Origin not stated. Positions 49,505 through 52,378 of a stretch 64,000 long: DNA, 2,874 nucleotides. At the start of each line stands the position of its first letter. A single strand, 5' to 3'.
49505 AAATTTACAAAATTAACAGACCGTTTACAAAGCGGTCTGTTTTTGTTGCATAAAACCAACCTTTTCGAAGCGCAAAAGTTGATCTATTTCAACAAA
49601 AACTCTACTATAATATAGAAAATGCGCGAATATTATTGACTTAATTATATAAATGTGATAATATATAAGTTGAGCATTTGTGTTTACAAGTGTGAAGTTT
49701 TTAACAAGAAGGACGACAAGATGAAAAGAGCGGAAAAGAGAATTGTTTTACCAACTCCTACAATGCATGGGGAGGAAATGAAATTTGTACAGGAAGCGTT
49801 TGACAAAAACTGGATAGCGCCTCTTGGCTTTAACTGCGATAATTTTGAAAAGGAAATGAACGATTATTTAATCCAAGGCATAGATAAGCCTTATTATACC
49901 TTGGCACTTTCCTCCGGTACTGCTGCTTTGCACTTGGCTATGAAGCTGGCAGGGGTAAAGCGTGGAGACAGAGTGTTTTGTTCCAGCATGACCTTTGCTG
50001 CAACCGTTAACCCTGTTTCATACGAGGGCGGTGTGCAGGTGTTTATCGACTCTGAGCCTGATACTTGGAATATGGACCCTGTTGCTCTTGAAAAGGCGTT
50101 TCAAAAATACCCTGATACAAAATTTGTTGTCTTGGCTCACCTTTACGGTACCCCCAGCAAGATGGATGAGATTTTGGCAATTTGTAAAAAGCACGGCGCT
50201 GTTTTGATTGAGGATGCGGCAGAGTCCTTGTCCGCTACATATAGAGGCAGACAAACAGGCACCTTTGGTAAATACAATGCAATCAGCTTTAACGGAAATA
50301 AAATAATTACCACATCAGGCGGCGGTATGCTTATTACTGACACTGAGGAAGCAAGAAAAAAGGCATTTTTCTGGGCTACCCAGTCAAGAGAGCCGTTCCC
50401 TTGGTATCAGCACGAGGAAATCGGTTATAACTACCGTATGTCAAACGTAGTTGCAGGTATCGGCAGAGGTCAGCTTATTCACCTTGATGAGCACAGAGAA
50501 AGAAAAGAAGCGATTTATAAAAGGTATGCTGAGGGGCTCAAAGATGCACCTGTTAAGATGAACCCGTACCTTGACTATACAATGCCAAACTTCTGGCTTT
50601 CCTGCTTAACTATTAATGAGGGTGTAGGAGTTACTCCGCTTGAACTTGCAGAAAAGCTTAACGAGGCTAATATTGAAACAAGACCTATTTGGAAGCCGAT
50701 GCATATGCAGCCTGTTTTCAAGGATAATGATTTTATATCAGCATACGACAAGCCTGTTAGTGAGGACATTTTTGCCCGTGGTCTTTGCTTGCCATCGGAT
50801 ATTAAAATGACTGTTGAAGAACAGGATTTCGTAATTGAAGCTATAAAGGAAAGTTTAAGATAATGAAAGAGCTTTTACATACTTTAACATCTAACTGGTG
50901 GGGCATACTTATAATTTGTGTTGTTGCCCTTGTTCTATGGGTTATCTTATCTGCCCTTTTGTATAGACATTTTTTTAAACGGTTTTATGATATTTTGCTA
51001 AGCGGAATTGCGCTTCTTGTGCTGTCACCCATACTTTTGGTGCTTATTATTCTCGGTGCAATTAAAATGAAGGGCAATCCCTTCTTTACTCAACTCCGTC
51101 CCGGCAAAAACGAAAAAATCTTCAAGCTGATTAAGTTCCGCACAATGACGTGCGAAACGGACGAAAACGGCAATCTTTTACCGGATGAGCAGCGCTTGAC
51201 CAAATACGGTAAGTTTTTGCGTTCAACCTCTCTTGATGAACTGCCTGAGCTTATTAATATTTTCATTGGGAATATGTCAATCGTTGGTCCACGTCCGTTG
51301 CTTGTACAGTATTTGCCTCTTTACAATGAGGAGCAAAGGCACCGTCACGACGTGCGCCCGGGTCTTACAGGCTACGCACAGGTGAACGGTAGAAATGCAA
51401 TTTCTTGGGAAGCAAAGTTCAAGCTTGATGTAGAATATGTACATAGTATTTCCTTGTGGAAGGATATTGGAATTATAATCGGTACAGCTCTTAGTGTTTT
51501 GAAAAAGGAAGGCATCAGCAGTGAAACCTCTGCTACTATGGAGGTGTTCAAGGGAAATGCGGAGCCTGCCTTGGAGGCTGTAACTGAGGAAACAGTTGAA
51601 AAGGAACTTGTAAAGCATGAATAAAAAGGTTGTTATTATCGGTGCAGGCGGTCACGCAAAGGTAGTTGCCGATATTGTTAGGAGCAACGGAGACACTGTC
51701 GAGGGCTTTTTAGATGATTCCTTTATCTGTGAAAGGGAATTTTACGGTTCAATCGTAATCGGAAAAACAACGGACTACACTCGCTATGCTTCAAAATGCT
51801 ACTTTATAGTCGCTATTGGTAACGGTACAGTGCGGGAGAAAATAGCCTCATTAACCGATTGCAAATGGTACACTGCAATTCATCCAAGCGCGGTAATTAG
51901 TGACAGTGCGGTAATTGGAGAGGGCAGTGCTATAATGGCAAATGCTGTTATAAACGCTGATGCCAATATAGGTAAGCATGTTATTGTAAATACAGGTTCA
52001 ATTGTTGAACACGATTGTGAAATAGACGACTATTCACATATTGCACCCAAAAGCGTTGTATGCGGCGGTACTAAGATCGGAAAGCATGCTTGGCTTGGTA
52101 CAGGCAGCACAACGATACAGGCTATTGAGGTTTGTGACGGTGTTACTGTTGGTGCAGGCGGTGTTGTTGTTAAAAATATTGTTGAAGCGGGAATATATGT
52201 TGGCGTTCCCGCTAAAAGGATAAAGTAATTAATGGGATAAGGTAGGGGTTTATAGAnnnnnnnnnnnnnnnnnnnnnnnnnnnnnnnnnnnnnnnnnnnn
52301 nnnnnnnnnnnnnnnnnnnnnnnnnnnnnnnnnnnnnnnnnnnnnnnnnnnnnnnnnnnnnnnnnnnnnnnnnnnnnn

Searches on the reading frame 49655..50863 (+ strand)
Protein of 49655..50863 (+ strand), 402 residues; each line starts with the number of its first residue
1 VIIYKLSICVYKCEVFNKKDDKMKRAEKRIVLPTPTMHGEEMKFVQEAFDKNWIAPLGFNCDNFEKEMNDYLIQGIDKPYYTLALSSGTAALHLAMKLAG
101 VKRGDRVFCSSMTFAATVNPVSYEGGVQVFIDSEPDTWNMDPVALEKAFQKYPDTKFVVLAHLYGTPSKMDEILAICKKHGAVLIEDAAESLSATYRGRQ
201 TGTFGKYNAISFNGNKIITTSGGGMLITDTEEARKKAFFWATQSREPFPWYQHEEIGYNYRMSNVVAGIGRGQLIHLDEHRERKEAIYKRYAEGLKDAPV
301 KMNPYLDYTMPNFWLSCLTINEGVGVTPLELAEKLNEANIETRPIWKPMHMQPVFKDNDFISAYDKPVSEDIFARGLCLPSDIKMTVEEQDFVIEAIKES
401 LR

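Call 3: search_protein_families(library=pfam, proteins=[window:49655-50863:+], max_evalue=0.01)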
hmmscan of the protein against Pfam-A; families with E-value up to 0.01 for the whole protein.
window:49655-50863:+ (402 aa): 4 families
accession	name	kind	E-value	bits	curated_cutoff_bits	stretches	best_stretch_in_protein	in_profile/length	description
PF01041.23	DegT_DnrJ_EryC1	-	2.8e-91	306.9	19.8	1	37-397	3-359/360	DegT/DnrJ/EryC1/StrS aminotransferase family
PF00155.27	Aminotran_1_2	-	1e-06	28.6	19.7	1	78-188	64-186/361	Aminotransferase class I and II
PF00266.25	Aminotran_5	-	1.9e-05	24.3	21.5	1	80-230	62-215/371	Aminotransferase class-V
PF01212.27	Beta_elim_lyase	-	2.1e-05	24.5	27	1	82-241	50-215/288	Beta-eliminating lyase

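Call 4: search_protein_families(library=ncbifam, proteins=[window:49655-50863:+], max_evalue=0.01)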
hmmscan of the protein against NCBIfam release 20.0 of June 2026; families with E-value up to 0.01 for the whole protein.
window:49655-50863:+ (402 aa): 12 families
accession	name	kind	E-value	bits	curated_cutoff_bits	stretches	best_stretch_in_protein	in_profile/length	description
TIGR04181.1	NHT_00031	hypoth_equivalog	5.4e-97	324.9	420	1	30-381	1-358/359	LegC family aminotransferase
TIGR03588.1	PseC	equivalog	2.7e-61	207.6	423.5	1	39-400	11-379/380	UDP-4-amino-4,6-dideoxy-N-acetyl-beta-L-altrosamine transaminase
NF008687.0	PRK11706.1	equivalog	5.3e-47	160.4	375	1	30-400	2-373/375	dTDP-4-amino-4,6-dideoxygalactose transaminase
NF011936.0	PRK15407.1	equivalog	6.8e-44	150.3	423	2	18-235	25-242/440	lipopolysaccharide biosynthesis protein RfbH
NF008658.2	PRK11658.1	equivalog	2.7e-42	144.7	631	1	32-399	7-375/379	UDP-4-amino-4-deoxy-L-arabinose aminotransferase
TIGR02379.1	ECA_wecE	subfamily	3.9e-36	124.6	434.85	1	32-297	4-270/376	dTDP-4-amino-4,6-dideoxy-D-glucose transaminase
TIGR04427.1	PLP_DesI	equivalog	1.5e-35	123.1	650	1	45-390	38-372/390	dTDP-4-dehydro-6-deoxyglucose aminotransferase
TIGR01977.1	am_tr_V_EF2568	hypoth_equivalog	5.9e-06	25.5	377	1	88-195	71-181/376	cysteine desulfurase family protein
NF006488.0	PRK08912.1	equivalog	0.00039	19.5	498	1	84-162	92-167/387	aminotransferase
NF040779.1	Sec_lyase_SclA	exception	0.00053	19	525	1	89-191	69-176/378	selenocysteine lyase SclA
NF046070.1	PyrdoxPyrvTramin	equivalog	0.00064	18.7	600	1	140-193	116-172/369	pyridoxamine--pyruvate transaminase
NF004770.0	PRK06108.1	subfamily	0.0046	15.8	422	1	84-188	101-210/396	pyridoxal phosphate-dependent aminotransferase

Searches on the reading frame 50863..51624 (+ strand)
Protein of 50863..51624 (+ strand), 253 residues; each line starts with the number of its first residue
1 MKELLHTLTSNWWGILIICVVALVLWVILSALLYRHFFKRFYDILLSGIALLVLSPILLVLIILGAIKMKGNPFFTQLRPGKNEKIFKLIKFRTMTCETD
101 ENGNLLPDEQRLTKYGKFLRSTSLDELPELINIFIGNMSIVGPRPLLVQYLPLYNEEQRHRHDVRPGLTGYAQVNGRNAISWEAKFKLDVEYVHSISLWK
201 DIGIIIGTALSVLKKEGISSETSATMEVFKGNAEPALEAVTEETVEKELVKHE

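Call 3: search_protein_families(library=pfam, proteins=[window:50863-51624:+], max_evalue=0.01)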
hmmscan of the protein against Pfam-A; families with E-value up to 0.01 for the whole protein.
window:50863-51624:+ (253 aa): 1 family
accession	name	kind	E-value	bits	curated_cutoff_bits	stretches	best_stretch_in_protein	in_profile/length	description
PF02397.22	Bac_transf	-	1.1e-58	198.2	27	1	39-214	1-179/179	Bacterial sugar transferase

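Call 4: search_protein_families(library=ncbifam, proteins=[window:50863-51624:+], max_evalue=0.01)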
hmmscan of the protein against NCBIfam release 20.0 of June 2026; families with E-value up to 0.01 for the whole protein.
window:50863-51624:+ (253 aa): 10 families
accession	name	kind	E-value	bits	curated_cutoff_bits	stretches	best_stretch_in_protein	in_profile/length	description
TIGR03025.1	EPS_sugtrans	subfamily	3.3e-66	224.3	295.55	1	35-217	254-443/445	exopolysaccharide biosynthesis polyprenyl glycosylphosphotransferase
TIGR03023.1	WcaJ_sugtrans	equivalog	2.1e-55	188.8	410.75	1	35-216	259-450/453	undecaprenyl-phosphate glucose phosphotransferase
TIGR03022.1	WbaP_sugtrans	subfamily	5.5e-53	180.8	403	2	109-217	346-454/456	undecaprenyl-phosphate galactose phosphotransferase WbaP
NF052601.1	undeca_RfbP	equivalog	1.6e-47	161.9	330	2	107-212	130-235/244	undecaprenyl-phosphate galactose phosphotransferase family protein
NF041877.1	EPS_EpsZ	equivalog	2.1e-40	138.7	800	1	37-218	264-458/459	exopolysaccharide biosynthesis polyisoprenyl-phosphate hexose-1-phosphate transferase EpsZ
TIGR03013.1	EpsB_2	subfamily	1.7e-39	136.2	393.35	1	32-217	248-441/443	TIGR03013 family XrtA/PEP-CTERM system glycosyltransferase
NF007518.0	PRK10124.1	equivalog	8.2e-37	127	684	1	36-209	271-454/464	undecaprenyl-phosphate glucose phosphotransferase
NF050817.1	PolSacchBiosHfsE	equivalog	1.2e-33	116.5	750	1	35-209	268-456/467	polysaccharide biosynthesis protein HfsE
NF011751.0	PRK15204.1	equivalog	1.6e-33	116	907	1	36-217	277-474/476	undecaprenyl-phosphate galactose phosphotransferase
NF045514.1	glycotran_HepC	equivalog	1.1e-21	77.2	140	1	36-147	114-213/220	heterocyst development glycosyltransferase HepC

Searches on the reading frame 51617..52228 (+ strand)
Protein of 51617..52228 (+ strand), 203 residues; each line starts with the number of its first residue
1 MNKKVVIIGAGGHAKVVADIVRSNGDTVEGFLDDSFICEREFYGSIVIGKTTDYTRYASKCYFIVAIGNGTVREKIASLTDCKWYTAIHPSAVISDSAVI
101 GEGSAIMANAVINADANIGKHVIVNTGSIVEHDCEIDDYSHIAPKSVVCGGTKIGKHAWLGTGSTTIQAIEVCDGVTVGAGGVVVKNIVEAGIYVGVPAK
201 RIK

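Call 3: search_protein_families(library=pfam, proteins=[window:51617-52228:+], max_evalue=0.01)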
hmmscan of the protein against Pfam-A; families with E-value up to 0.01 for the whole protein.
window:51617-52228:+ (203 aa): 4 families
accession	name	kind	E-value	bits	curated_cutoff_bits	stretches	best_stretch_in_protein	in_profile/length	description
PF17836.7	PglD_N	-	6.2e-17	62.4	23.4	1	4-77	1-75/78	PglD N-terminal domain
PF00132.30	Hexapep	-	5e-11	42.2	27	3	115-149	1-35/36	Bacterial transferase hexapeptide (six repeats)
PF25084.1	LbH_EIF2B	-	2.8e-06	27.7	54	1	86-178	16-105/105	EIF2B subunit epsilon LbH domain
PF14602.12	Hexapep_2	-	0.00074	19.6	27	1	152-184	2-32/34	Hexapeptide repeat of succinyl-transferase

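Call 4: search_protein_families(library=ncbifam, proteins=[window:51617-52228:+], max_evalue=0.01)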
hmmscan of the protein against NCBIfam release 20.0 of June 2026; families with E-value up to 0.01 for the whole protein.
window:51617-52228:+ (203 aa): 40 families (the best 25 are shown)
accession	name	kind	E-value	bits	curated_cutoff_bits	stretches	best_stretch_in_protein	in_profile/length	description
TIGR03570.1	NeuD_NnaD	subfamily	1.2e-64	217.7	160.8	1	4-200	1-202/202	NeuD/PglB/VioB family sugar acetyltransferase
TIGR01853.1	lipid_A_lpxD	equivalog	1.1e-20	73.9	242.5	2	46-148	52-155/325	UDP-3-O-(3-hydroxymyristoyl)glucosamine N-acyltransferase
NF002060.0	PRK00892.1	subfamily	2.1e-20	73.1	207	2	83-148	99-164/345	UDP-3-O-(3-hydroxymyristoyl)glucosamine N-acyltransferase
TIGR03532.1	DapD_Ac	equivalog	1.1e-12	48.1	231.75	1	73-203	73-212/231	2,3,4,5-tetrahydropyridine-2,6-dicarboxylate N-acetyltransferase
NF007240.0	PRK09677.1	equivalog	1.4e-08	34.5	243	1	152-203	131-182/192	putative lipopolysaccharide biosynthesis O-acetyl transferase WbbJ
NF003657.0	PRK05289.1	equivalog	2e-08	33.7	226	2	86-130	4-48/264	acyl-ACP--UDP-N-acetylglucosamine O-acyltransferase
NF007797.0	PRK10502.1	subfamily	4.9e-08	32.8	192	1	151-202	125-176/183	WcaF family extracellular polysaccharide biosynthesis acetyltransferase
TIGR01852.1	lipid_A_lpxA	equivalog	5.9e-08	32.3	231.05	2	118-193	104-179/254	acyl-ACP--UDP-N-acetylglucosamine O-acyltransferase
NF052502.1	man1P_GTase_Rv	exception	7e-08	31.7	440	2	136-198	249-310/352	mannose-1-phosphate guanylyltransferase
TIGR01173.1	glmU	equivalog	8.9e-08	31.4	366.85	2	85-156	274-343/452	bifunctional UDP-N-acetylglucosamine diphosphorylase/glucosamine-1-phosphate N-acetyltransferase GlmU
NF041874.1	EPS_EpsC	equivalog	1.5e-07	31.3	150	1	114-202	66-164/168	serine O-acetyltransferase EpsC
NF010935.0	PRK14355.1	equivalog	4.1e-07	29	718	2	86-143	275-330/459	bifunctional UDP-N-acetylglucosamine diphosphorylase/glucosamine-1-phosphate N-acetyltransferase GlmU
NF010934.1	PRK14354.1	equivalog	1.1e-06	27.4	450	1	86-156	269-342/447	bifunctional UDP-N-acetylglucosamine diphosphorylase/glucosamine-1-phosphate N-acetyltransferase GlmU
NF050158.1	CarbAnhydGPos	equivalog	3.4e-06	26.8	250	1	146-202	82-140/172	gamma carbonic anhydrase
NF006986.0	PRK09451.1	equivalog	3.4e-06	26.2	725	1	101-149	269-316/456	bifunctional UDP-N-acetylglucosamine diphosphorylase/glucosamine-1-phosphate N-acetyltransferase GlmU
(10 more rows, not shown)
